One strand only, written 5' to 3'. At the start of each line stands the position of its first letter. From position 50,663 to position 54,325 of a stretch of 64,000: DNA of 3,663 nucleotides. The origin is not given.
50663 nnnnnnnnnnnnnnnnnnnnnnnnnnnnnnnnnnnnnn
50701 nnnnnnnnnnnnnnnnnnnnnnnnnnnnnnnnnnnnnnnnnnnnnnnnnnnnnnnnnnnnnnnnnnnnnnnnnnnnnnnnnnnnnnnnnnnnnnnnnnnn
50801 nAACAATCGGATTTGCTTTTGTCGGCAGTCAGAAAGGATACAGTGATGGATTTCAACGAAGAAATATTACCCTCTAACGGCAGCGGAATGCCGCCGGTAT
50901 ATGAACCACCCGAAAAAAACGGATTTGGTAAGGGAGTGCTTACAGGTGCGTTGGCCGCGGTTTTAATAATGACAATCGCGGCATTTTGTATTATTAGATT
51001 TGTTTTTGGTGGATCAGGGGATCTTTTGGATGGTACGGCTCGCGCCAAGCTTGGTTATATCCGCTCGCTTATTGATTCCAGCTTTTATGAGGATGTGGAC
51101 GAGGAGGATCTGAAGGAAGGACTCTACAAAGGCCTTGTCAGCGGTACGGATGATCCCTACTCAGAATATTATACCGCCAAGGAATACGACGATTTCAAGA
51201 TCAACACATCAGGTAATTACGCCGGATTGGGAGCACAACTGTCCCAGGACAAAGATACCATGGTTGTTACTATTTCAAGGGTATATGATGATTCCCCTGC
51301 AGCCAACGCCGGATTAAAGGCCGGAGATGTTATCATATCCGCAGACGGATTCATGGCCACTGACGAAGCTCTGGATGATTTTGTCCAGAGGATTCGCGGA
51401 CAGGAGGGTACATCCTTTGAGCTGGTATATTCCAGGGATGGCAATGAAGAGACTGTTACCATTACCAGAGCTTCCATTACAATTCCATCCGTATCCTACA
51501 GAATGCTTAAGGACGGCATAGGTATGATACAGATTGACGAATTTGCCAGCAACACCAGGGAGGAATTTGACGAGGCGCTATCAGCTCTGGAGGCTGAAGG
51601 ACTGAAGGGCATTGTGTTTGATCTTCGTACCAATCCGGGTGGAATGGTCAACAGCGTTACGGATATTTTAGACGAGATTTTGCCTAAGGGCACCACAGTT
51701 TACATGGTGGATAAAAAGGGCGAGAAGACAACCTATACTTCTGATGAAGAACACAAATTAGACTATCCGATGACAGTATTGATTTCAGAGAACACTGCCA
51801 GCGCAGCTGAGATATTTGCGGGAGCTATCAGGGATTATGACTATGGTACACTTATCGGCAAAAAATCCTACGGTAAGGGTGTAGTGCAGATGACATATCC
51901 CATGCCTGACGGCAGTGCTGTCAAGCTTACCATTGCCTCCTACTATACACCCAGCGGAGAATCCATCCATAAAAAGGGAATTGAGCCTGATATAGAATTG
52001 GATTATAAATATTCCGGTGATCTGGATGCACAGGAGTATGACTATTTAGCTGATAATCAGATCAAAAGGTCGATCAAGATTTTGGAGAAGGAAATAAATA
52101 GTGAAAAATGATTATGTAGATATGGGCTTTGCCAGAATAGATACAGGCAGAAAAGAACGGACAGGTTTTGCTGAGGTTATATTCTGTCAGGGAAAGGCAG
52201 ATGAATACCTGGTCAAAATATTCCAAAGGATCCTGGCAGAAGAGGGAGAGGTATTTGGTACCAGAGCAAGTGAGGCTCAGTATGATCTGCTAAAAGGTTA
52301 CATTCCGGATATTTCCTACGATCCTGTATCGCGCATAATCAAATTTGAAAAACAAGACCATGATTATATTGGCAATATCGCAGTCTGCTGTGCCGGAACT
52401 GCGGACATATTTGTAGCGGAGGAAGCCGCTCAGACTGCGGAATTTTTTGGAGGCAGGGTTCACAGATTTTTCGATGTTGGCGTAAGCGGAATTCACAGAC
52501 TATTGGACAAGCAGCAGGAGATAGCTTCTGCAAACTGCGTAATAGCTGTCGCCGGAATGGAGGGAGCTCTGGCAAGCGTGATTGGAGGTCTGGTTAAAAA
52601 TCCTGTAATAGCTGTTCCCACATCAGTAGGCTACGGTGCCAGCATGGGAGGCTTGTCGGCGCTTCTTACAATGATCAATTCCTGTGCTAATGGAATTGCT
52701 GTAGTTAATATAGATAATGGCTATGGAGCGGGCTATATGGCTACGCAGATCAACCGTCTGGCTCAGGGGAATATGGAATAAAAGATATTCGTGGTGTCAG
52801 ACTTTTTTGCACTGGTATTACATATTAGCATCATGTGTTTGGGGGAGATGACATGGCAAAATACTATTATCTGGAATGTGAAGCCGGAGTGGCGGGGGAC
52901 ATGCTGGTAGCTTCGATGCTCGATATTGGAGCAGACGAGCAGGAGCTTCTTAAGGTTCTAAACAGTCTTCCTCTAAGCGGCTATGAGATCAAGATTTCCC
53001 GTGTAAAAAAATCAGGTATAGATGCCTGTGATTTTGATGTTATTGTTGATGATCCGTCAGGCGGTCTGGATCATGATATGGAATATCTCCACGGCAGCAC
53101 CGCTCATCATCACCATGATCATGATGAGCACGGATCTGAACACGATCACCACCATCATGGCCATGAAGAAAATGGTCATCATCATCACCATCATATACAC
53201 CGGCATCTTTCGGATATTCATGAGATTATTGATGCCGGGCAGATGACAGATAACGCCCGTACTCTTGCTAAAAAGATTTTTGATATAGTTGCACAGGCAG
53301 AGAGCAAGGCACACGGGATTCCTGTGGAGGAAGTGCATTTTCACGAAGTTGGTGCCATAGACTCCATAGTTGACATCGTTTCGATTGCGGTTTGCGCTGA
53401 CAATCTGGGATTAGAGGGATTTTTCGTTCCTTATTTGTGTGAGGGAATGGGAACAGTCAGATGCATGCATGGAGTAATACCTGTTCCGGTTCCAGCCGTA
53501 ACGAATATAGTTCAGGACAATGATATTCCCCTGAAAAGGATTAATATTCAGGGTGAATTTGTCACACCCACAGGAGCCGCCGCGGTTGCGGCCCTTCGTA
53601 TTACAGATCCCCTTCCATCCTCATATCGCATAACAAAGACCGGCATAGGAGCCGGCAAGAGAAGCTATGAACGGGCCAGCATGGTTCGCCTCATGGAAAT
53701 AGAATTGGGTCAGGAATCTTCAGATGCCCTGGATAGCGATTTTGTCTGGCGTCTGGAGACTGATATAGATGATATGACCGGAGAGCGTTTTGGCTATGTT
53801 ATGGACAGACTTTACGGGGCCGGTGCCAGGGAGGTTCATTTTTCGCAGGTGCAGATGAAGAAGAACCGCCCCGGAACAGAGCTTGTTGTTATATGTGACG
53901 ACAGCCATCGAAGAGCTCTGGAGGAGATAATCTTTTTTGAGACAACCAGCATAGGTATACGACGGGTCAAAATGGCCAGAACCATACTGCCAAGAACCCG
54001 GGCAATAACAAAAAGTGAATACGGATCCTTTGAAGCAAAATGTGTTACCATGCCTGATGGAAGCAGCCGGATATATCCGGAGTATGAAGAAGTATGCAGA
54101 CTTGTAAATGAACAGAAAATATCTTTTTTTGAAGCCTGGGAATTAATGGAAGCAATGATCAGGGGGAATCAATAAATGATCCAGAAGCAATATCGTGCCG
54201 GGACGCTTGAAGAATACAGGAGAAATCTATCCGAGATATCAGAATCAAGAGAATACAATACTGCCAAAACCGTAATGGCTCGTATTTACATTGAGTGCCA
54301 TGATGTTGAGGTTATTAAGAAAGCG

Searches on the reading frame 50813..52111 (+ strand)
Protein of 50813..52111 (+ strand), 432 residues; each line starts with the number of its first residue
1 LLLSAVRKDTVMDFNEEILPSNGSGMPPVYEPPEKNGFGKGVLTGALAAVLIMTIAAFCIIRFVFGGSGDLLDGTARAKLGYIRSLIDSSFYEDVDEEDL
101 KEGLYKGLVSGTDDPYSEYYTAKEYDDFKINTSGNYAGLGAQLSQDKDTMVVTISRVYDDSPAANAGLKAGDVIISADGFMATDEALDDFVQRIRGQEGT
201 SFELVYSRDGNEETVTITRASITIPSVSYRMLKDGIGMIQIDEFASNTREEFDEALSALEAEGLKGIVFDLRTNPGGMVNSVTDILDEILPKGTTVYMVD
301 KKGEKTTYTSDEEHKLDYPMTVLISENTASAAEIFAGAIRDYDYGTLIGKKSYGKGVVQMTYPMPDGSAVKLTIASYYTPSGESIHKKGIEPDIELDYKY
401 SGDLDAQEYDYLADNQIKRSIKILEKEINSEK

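Call 86: find_encoding_contigs(protein=window:50813-52111:+, flank=10000, max_places=1)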
Protein window:50813-52111:+ (432 aa): no gene with exactly this product is on record in the collection.

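Call 87: search_protein_families(library=pfam, proteins=[window:50813-52111:+], max_evalue=0.0001)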
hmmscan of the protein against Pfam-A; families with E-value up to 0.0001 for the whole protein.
window:50813-52111:+ (432 aa): 5 families
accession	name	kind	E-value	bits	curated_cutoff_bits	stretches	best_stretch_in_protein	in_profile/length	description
PF03572.23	Peptidase_S41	-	8.3e-55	185.3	24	1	236-395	2-164/165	Peptidase family S41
PF13180.12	PDZ_2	-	4.7e-11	43.3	27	1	138-217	2-78/80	PDZ domain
PF17820.7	PDZ_6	-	3.9e-10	39.7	27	1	153-206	1-52/54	PDZ domain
PF00595.29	PDZ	-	3.5e-08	34.1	23.2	1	135-199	8-74/81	PDZ domain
PF22694.1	CtpB_N-like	-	6.4e-08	33.4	27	1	79-121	40-82/85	Activating protease CtpB N-terminal domain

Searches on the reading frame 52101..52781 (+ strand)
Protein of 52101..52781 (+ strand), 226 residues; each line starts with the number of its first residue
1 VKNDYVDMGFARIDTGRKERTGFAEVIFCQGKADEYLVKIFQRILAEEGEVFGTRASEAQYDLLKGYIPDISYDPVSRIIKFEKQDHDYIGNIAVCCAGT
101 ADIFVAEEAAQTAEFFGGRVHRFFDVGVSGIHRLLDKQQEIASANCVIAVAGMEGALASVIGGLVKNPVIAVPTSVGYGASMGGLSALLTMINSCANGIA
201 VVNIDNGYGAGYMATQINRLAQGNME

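Call 87: search_protein_families(library=pfam, proteins=[window:52101-52781:+], max_evalue=0.0001)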
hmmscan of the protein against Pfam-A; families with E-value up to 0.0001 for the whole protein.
window:52101-52781:+ (226 aa): 1 family
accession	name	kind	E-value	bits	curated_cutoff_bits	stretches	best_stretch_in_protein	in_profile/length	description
PF00731.26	AIRC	-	5.6e-15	55.6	30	1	93-222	2-131/148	AIR carboxylase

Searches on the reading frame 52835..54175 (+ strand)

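Call 87: search_protein_families(library=pfam, proteins=[window:52835-54175:+], max_evalue=0.0001)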
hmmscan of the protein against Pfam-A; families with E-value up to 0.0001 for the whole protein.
window:52835-54175:+ (446 aa): 1 family
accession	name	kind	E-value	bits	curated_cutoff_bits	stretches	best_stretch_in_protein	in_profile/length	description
PF01969.22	Ni_insertion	-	3.5e-124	415.2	22.1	1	12-431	2-371/375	Nickel insertion protein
